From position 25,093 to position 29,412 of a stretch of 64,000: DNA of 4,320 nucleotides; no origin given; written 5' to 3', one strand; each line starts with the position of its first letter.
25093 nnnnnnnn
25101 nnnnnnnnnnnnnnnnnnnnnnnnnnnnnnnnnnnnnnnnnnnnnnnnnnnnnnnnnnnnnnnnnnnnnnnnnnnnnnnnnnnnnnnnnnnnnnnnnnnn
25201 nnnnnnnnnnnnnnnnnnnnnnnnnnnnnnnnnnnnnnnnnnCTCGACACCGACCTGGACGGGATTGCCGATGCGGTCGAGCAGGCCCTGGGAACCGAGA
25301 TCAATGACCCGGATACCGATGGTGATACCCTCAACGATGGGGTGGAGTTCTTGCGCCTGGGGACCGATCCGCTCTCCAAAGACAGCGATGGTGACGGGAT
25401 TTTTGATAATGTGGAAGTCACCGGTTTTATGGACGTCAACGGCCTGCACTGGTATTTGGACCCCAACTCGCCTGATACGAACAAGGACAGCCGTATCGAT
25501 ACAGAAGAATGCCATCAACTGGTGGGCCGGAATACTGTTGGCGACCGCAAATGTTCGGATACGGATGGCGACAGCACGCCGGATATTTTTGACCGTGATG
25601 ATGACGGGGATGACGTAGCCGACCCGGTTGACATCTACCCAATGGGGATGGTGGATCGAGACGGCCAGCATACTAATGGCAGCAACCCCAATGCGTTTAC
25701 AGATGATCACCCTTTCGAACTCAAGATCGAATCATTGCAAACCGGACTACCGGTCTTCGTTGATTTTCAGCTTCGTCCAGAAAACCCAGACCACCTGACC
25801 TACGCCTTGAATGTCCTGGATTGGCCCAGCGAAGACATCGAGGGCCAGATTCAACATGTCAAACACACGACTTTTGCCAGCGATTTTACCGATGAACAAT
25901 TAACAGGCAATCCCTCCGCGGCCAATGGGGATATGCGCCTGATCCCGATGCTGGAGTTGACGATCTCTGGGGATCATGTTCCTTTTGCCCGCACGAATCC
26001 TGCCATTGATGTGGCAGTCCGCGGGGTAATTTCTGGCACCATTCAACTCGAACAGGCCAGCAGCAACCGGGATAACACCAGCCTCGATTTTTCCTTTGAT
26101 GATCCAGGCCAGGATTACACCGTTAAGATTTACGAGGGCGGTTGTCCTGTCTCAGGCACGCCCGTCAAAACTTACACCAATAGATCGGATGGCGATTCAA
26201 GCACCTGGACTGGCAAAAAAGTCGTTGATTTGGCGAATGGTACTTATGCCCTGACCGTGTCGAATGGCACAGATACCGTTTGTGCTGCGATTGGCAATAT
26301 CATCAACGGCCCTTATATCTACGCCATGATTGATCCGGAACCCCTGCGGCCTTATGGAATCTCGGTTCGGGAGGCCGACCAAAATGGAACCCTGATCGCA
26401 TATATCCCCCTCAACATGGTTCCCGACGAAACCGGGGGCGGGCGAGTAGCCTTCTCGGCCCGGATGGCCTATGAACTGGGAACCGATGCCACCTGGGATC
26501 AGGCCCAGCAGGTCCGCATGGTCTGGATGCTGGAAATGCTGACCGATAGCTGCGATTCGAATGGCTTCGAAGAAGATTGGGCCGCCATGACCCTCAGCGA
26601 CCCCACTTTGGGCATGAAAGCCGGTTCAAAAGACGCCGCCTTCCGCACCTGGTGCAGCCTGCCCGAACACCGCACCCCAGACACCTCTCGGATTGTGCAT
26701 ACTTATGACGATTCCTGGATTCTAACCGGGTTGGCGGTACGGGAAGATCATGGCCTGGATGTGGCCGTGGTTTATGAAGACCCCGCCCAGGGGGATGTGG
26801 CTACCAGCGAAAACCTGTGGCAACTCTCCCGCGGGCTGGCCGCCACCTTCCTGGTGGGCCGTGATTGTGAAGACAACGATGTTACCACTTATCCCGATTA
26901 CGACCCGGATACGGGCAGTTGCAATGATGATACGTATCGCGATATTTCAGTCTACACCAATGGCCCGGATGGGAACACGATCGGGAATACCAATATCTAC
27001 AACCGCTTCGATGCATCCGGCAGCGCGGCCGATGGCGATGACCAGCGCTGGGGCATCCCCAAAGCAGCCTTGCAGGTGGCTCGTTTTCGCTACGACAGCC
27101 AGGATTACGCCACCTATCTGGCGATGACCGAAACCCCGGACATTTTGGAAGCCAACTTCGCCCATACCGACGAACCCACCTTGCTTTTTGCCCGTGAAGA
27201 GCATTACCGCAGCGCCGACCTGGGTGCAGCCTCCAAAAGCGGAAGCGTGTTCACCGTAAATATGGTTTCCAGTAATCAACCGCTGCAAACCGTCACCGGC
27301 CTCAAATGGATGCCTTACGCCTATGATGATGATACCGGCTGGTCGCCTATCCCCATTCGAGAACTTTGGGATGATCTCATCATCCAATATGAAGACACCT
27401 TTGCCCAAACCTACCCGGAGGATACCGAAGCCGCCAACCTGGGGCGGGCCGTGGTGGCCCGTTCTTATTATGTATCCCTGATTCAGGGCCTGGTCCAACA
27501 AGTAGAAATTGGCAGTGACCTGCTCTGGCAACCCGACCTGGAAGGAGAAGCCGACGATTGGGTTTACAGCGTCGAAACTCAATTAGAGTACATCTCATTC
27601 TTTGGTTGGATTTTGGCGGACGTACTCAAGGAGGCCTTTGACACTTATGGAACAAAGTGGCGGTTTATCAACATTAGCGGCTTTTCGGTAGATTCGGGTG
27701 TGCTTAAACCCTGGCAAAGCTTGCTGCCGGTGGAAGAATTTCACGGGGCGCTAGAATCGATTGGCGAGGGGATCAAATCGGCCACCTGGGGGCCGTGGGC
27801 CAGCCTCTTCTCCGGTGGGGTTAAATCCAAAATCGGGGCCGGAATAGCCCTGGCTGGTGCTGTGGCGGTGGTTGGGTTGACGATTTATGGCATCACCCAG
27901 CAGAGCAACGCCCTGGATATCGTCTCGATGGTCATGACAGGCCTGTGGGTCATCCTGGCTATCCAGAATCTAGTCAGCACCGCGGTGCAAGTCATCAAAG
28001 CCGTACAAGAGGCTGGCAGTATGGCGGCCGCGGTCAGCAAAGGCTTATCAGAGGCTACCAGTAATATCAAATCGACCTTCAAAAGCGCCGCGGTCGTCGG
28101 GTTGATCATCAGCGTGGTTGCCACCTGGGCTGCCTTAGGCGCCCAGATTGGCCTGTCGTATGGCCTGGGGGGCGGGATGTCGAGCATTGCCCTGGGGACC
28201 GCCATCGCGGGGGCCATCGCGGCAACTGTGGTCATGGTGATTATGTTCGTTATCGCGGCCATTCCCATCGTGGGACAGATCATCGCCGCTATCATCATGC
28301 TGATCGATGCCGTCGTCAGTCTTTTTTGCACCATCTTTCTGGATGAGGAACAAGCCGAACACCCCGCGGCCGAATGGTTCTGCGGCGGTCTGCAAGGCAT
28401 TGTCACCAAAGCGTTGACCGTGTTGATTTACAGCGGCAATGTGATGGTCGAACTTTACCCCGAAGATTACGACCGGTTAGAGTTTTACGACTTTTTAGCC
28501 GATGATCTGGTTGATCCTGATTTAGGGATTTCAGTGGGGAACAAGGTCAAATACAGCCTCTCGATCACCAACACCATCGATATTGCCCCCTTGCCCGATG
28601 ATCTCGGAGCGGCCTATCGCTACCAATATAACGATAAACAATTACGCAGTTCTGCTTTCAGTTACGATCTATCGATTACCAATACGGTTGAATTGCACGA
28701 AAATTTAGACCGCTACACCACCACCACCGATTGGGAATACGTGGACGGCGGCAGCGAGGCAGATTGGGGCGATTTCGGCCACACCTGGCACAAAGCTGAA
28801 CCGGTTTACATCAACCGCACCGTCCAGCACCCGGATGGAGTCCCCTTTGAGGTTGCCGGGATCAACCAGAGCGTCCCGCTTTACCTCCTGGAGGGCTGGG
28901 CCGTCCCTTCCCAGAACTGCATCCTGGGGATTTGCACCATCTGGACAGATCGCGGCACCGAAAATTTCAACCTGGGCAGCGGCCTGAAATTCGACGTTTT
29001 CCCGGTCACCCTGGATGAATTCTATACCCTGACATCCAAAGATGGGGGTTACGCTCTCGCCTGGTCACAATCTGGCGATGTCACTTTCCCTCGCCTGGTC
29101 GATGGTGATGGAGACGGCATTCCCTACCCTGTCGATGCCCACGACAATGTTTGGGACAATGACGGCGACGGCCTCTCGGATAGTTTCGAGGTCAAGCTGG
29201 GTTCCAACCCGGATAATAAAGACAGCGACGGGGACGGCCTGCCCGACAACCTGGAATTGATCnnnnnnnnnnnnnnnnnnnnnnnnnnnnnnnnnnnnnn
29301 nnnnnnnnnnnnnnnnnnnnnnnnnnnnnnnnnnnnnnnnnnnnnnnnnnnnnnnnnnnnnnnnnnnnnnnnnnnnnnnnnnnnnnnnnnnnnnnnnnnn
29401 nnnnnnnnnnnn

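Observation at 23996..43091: A surface-protein gene of about 19 kb and 6,360 codons, written as three ORFs whose junctions sit exactly on heptamer arrays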

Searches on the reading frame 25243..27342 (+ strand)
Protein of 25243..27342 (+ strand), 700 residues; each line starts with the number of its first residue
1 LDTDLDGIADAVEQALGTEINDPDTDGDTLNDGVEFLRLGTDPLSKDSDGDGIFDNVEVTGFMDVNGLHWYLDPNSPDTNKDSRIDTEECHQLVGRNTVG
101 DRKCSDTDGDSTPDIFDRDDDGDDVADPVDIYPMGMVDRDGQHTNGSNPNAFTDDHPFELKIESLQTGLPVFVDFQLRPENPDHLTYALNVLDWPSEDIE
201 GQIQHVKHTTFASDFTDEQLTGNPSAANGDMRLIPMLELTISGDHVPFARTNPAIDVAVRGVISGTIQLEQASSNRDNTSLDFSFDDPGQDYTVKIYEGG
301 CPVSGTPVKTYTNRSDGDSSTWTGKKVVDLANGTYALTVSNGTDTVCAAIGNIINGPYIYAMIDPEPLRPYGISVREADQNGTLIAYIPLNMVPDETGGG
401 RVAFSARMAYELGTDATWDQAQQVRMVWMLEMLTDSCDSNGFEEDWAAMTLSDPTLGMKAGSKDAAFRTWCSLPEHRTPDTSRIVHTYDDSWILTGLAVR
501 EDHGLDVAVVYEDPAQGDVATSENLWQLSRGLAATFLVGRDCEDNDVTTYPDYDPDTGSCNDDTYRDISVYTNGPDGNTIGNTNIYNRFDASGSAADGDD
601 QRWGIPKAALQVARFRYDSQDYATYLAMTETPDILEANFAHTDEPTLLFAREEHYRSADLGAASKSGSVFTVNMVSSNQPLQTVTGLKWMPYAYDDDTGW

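Call 40: search_protein_families(library=pfam, proteins=[window:25243-27342:+], max_evalue=0.1)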
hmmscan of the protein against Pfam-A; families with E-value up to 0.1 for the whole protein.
window:25243-27342:+ (700 aa): 0 families

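Call 41: search_protein_families(library=ncbifam, proteins=[window:25243-27342:+], max_evalue=0.01)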
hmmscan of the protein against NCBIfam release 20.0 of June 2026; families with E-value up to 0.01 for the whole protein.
window:25243-27342:+ (700 aa): 1 family
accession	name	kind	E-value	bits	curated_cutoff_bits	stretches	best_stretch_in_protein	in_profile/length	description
NF033765.2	gliding_CglD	equivalog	5.8e-07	27.7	400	1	2-138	266-417/1124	adventurous gliding motility lipoprotein CglD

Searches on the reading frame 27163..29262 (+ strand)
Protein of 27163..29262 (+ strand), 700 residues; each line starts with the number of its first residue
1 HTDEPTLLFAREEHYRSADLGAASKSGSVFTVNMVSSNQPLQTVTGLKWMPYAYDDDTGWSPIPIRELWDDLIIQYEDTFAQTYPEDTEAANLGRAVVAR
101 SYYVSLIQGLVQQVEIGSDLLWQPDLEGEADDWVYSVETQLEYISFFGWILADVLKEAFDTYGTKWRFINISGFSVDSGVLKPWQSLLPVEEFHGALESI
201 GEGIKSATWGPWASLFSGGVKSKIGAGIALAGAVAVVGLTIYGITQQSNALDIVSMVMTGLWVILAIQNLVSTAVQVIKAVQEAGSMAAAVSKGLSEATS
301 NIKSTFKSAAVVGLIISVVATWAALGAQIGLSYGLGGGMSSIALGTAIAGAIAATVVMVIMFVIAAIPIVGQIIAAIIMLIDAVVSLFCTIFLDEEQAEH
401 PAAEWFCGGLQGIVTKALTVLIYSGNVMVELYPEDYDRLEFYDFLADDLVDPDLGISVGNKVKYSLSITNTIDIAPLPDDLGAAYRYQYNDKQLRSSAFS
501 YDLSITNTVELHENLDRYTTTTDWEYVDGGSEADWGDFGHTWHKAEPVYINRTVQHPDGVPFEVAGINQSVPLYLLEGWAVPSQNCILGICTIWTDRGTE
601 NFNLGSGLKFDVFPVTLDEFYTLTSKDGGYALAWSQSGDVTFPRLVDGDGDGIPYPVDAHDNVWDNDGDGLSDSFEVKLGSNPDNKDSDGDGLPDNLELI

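Call 40: search_protein_families(library=pfam, proteins=[window:27163-29262:+], max_evalue=0.1)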
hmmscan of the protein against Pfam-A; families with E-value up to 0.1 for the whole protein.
window:27163-29262:+ (700 aa): 1 family
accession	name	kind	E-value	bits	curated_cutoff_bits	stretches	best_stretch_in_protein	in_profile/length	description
PF18884.5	TSP3_bac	-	2.6e-06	27.6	25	1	665-683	1-19/22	Bacterial TSP3 repeat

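Call 41: search_protein_families(library=ncbifam, proteins=[window:27163-29262:+], max_evalue=0.01)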
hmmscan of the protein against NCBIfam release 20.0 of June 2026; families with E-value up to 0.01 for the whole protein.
window:27163-29262:+ (700 aa): 2 families
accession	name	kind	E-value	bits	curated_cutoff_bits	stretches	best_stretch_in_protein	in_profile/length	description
NF033765.2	gliding_CglD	equivalog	4e-05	21.6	400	1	651-698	252-299/1124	adventurous gliding motility lipoprotein CglD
NF047639.1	throspo3_MtsD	equivalog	0.0028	15.8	800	1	647-699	460-521/651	cell-cell cohesion protein MtsD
